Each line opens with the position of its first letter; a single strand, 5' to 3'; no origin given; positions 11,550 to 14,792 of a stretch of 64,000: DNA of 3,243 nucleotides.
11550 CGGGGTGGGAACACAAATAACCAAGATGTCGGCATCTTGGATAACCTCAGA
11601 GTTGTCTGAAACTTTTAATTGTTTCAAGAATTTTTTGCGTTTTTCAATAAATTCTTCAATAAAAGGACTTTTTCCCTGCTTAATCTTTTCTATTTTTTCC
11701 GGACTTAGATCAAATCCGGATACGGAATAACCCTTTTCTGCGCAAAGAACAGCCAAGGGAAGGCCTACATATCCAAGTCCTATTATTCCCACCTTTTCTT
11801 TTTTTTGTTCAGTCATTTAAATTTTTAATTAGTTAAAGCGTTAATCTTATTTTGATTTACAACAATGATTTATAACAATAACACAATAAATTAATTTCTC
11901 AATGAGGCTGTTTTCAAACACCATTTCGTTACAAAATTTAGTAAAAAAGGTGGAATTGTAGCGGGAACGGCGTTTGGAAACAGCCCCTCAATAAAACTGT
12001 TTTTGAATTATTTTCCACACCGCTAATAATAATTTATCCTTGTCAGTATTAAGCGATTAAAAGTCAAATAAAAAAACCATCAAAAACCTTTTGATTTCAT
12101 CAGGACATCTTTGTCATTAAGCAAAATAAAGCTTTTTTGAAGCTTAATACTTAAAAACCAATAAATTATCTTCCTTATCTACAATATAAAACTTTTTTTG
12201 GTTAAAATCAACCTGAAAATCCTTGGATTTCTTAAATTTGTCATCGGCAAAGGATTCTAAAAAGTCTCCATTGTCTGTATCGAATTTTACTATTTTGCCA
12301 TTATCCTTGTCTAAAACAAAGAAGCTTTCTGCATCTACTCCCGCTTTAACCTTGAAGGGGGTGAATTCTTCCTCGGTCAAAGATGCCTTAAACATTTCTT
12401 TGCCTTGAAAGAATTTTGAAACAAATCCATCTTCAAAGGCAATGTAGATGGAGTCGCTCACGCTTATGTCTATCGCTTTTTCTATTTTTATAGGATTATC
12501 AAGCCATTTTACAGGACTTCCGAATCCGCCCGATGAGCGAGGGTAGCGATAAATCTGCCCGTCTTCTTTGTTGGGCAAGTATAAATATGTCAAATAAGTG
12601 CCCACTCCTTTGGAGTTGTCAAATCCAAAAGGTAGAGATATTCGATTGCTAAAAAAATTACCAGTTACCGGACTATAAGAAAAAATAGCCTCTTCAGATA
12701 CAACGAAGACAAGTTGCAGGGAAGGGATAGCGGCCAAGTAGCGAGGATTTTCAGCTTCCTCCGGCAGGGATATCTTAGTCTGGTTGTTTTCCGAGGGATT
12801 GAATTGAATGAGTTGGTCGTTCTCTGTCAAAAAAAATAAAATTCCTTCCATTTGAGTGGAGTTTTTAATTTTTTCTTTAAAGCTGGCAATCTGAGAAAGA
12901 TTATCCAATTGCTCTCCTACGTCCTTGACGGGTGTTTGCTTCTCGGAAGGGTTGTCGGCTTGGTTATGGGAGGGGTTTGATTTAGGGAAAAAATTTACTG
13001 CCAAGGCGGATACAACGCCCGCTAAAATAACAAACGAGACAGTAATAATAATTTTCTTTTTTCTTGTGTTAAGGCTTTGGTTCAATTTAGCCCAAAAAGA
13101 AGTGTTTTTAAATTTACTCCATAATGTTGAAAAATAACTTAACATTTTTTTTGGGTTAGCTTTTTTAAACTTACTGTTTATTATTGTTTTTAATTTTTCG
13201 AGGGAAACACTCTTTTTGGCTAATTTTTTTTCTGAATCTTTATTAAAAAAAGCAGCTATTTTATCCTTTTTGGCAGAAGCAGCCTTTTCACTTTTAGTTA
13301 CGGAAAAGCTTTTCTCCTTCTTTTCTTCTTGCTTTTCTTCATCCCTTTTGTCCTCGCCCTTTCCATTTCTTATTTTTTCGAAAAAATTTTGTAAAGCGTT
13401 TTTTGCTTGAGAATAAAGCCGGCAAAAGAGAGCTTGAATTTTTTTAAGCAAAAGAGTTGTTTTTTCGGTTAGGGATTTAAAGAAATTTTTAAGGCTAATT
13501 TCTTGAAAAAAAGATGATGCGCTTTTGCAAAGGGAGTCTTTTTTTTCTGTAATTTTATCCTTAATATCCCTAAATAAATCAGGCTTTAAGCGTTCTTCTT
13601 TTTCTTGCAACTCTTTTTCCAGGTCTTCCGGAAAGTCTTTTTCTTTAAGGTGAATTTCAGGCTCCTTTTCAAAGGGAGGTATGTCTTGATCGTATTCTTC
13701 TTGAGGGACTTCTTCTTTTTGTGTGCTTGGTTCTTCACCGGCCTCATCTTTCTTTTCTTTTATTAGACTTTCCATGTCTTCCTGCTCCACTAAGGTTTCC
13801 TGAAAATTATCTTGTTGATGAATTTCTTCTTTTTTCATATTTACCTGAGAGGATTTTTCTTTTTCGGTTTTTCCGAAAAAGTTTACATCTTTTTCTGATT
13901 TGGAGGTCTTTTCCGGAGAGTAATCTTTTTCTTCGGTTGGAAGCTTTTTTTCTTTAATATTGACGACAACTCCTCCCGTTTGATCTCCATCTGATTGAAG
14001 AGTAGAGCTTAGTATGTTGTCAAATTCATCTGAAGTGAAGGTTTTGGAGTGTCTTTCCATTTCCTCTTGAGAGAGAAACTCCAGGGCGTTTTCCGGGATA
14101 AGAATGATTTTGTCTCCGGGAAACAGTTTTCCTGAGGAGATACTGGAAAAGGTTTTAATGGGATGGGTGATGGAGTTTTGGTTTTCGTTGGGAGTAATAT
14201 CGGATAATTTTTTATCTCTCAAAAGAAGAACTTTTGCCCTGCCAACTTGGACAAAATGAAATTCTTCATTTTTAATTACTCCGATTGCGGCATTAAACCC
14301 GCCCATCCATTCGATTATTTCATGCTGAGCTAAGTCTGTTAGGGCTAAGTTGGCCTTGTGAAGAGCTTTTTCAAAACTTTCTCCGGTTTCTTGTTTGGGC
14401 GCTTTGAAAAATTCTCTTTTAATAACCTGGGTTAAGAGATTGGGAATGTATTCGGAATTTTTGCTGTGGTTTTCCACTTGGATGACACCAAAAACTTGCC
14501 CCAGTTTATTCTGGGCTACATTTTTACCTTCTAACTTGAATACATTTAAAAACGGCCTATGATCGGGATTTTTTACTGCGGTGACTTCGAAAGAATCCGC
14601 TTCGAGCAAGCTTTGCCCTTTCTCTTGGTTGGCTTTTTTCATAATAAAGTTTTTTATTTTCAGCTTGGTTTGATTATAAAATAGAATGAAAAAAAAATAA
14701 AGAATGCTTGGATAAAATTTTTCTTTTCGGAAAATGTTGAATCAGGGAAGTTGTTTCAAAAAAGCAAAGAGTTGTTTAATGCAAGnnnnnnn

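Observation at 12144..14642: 832-aa receptor-like protein: catalytically degenerate PP2C-like cytoplasmic domain, 300-aa K/E-rich disordered linker, TM helix and extracellular beta-rich domain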

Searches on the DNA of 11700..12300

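Call 52: search_rna_families(source=window, start=11700, end=12300, threshold=evalue, max_evalue=1)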
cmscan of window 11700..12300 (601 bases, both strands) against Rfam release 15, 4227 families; matches with E-value up to 1: 1.
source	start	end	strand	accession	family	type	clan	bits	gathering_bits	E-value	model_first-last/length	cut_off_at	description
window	12041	12124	-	RF01176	snR78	Gene; snRNA; snoRNA; CD-box;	CL00063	24.7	48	0.18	1-82/82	no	Small nucleolar RNA snR78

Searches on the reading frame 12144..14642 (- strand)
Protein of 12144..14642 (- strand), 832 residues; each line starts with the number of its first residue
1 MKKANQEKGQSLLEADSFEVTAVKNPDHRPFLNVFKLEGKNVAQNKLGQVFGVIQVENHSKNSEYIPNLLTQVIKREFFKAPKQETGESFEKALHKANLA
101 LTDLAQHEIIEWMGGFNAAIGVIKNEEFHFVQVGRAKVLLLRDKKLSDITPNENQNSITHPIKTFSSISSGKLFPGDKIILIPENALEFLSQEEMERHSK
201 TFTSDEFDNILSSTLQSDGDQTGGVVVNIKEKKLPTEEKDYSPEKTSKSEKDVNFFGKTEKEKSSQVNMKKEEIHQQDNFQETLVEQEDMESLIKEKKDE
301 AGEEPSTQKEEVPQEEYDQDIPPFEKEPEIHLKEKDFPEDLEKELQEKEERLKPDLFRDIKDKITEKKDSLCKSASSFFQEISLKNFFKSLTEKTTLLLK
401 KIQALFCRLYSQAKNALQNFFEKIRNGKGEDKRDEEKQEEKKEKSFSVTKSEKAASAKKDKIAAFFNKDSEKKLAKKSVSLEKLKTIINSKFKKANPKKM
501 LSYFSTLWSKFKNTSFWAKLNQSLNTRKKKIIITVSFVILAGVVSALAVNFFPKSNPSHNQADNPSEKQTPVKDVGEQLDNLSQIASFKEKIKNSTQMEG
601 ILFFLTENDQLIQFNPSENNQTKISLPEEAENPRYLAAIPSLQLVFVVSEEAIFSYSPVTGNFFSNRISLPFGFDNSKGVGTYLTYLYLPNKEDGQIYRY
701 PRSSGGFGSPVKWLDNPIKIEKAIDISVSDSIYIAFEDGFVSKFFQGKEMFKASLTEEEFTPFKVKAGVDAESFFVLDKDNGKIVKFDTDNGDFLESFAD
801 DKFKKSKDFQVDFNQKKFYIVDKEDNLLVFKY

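Call 3: search_protein_families(library=pfam, proteins=[window:12144-14642:-], max_evalue=10)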
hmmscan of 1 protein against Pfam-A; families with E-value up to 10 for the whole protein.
window:12144-14642:- (832 aa): 1 family
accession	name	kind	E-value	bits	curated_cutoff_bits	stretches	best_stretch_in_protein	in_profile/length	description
PF05746.21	DALR_1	-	2.2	8.9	22.3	1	447-513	10-73/117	DALR anticodon binding domain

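Call 4: search_protein_families(library=ncbifam, proteins=[window:12144-14642:-], max_evalue=10)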
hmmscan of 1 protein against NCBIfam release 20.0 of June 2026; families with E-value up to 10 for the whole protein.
window:12144-14642:- (832 aa): 3 families
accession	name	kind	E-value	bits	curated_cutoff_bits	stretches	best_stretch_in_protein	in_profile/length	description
NF033484.1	Stp1_PP2C_phos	equivalog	0.0091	15.5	230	1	69-151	45-127/232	Stp1/IreP family PP2C-type Ser/Thr phosphatase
TIGR02872.1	spore_ytvI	equivalog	0.079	12.4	198.15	1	333-424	94-185/341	sporulation integral membrane protein YtvI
NF038219.1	IcmV_IVB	equivalog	0.16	12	100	1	67-107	32-71/149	type IVB secretion system protein IcmV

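Call 5: search_solved_structures(query=window:12144-14642:-, max_evalue=10, show_alignments=2)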
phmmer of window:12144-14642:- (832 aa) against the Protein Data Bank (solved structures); distinct sequences matched with E-value up to 10: 0.

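Call 6: find_homologous_proteins(query=window:12144-14642:-, max_evalue=0.001)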
Query window:12144-14642:- (832 aa): 41 proteins with E <= 0.001 among 8000 candidates.
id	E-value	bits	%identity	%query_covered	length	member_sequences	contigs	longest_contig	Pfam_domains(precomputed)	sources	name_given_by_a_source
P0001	0.0e+0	1804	100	100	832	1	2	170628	-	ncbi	ncbi:MAG: hypothetical protein ACOCUF_00480 [Patescibacteria group bacterium]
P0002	6.1e-206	705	47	100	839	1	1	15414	-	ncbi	ncbi:MAG: hypothetical protein R6V40_02955 [Candidatus Moraniibacteriota bacterium]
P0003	1.9e-142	495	43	47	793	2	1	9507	-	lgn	-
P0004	7.8e-142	493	38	99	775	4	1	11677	-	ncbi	-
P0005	6.7e-141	490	39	99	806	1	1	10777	-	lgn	-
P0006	2.1e-133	465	39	100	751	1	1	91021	-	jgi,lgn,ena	-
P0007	1.6e-130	455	41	32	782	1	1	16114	-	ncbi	-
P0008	1.1e-127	446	42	41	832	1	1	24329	-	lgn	-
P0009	1.1e-126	443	34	99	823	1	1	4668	-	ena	-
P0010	2.7e-126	441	40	46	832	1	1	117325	-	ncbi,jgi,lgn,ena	-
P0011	5.3e-126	440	36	98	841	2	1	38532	-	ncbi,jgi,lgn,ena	-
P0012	2.2e-123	432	40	44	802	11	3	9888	-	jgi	jgi:hypothetical protein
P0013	4.9e-115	404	48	30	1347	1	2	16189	-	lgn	-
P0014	3.6e-114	401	31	100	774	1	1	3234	-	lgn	-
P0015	1.3e-112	396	41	39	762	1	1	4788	-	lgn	-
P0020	2.5e-90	322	31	99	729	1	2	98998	-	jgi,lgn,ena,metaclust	metaclust:\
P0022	2.2e-74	270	33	48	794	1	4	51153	-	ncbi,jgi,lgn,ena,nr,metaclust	ncbi:MAG: hypothetical protein A2288_00385 [Candidatus Moranbacteria bacterium RIFOXYA12_FULL_44_15]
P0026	2.6e-72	263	42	28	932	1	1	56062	-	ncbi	-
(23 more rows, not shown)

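Call 35: find_encoding_contigs(protein=P0010, flank=8000, max_places=1)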
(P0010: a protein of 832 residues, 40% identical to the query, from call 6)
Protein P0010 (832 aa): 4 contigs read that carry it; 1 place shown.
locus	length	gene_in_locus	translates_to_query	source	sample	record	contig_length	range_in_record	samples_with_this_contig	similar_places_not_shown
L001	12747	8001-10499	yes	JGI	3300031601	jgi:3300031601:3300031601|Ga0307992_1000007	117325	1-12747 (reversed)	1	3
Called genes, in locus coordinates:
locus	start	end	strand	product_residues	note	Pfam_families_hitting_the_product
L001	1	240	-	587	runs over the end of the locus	PF08443:RimK, PF02955:GSH-S_ATP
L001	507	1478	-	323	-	PF03133:TTL (faint), PF14397:ATPgrasp_ST (faint), PF14398:ATPgrasp_YheCD (faint), PF02955:GSH-S_ATP, PF08443:RimK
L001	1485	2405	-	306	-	PF03133:TTL (weak), PF14397:ATPgrasp_ST (faint), PF08443:RimK, PF02655:ATP-grasp_3, PF02955:GSH-S_ATP, PF14398:ATPgrasp_YheCD, PF03133:TTL (weak)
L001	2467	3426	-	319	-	PF08443:RimK (weak), PF07478:Dala_Dala_lig_C (weak)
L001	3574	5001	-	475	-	PF02655:ATP-grasp_3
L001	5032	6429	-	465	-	PF14397:ATPgrasp_ST, PF02655:ATP-grasp_3 (faint), PF08443:RimK (faint), PF05618:RimB-like (faint)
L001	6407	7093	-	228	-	PF14402:7TM_transglut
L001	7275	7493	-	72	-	-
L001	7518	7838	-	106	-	-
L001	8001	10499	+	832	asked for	-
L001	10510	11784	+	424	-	PF02737:3HCDH_N (weak), PF03446:NAD_binding_2, PF03721:UDPG_MGDP_dh_N, PF03807:F420_oxidored (faint), PF00984:UDPG_MGDP_dh, PF03720:UDPG_MGDP_dh_C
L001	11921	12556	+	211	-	PF10517:DM13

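Call 36: find_encoding_contigs(protein=P0020, flank=8000, max_places=1)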
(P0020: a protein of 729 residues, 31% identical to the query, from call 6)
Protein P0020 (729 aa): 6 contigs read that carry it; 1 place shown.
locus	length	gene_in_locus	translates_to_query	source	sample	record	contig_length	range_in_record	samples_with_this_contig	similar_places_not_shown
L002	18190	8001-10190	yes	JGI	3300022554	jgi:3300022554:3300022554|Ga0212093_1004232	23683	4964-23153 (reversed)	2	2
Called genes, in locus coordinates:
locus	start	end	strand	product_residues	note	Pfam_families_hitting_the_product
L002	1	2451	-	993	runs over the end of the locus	?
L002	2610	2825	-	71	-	-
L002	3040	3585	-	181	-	-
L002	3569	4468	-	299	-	PF06030:WxLIP_PGBD (weak)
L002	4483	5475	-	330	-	PF06030:WxLIP_PGBD (faint)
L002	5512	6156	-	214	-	-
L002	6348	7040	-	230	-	-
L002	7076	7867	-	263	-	PF01061:ABC2_membrane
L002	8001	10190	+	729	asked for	-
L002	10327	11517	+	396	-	PF00534:Glycos_transf_1, PF13692:Glyco_trans_1_4 (weak), PF13524:Glyco_trans_1_2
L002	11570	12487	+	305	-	PF01745:IPT (weak), PF01715:IPPT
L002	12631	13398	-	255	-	-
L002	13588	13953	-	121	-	PF00886:Ribosomal_S16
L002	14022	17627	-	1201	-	PF04997:RNA_pol_Rpb1_1, PF00623:RNA_pol_Rpb1_2, PF04983:RNA_pol_Rpb1_3, PF04998:RNA_pol_Rpb1_5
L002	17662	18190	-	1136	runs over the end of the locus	PF04563:RNA_pol_Rpb2_1, PF04561:RNA_pol_Rpb2_2, PF04565:RNA_pol_Rpb2_3, PF10385:RNA_pol_Rpb2_45, PF00562:RNA_pol_Rpb2_6, PF04560:RNA_pol_Rpb2_7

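Call 37: find_encoding_contigs(protein=P0022, flank=8000, max_places=1)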
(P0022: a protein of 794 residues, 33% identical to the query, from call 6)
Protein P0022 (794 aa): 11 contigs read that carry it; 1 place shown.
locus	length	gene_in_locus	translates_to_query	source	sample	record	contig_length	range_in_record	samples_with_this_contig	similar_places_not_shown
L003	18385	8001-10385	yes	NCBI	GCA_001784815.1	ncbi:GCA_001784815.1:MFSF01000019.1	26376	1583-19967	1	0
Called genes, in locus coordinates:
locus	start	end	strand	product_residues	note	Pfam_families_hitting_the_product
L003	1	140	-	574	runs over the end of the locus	PF06028:DUF915 (faint), PF07819:PGAP1, PF01674:Lipase_2 (weak), PF02089:Palm_thioest (weak), PF02450:LCAT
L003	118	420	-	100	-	-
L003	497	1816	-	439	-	PF02163:Peptidase_M50, PF13180:PDZ_2 (weak), PF17820:PDZ_6 (weak)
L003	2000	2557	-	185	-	PF01765:RRF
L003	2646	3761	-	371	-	PF25852:DUF6242_C (faint), PF13088:BNR_2 (faint), PF02012:BNR (faint), PF14870:PSII_BNR (weak), PF15902:Sortilin-Vps10 (weak)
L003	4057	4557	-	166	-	-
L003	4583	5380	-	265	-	-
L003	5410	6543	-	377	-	PF00226:DnaJ, PF01556:DnaJ_C, PF27659:CHP02642 (faint), PF00684:DnaJ_CXXCXGXG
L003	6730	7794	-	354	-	-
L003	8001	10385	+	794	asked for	-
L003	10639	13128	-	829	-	PF26449:DUF8128, PF10412:TrwB_AAD_bind (weak), PF12696:TraG-D_C (weak)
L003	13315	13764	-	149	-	-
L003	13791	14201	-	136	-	PF13366:PDDEXK_3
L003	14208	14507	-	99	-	PF18908:DUF5663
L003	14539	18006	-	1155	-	-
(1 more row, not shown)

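Call 38: find_encoding_contigs(protein=P0026, flank=8000, max_places=1)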
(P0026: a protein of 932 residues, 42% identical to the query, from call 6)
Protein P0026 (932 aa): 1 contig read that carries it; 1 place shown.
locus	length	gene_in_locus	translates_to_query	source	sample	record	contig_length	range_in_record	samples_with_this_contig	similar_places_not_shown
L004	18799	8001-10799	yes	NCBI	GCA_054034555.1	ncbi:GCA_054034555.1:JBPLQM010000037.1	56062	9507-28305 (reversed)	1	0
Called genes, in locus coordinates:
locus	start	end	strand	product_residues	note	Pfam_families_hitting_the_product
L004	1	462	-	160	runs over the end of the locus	PF01196:Ribosomal_L17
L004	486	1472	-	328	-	PF01193:RNA_pol_L, PF01000:RNA_pol_A_bac, PF03118:RNA_pol_A_CTD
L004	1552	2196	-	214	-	PF00163:Ribosomal_S4, PF01479:S4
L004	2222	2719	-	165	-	PF00411:Ribosomal_S11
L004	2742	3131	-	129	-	PF00416:Ribosomal_S13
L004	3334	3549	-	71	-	PF01176:eIF-1a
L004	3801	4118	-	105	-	PF00581:Rhodanese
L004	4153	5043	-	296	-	PF02355:SecD_SecF_C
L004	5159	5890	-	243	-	PF00590:TP_methylase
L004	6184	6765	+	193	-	PF09335:VTT_dom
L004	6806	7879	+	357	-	PF13528:Glyco_trans_1_3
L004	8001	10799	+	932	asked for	-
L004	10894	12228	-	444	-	PF08245:Mur_ligase_M, PF02875:Mur_ligase_C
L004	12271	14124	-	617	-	PF03717:PBP_dimer, PF00905:Transpeptidase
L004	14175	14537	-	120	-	-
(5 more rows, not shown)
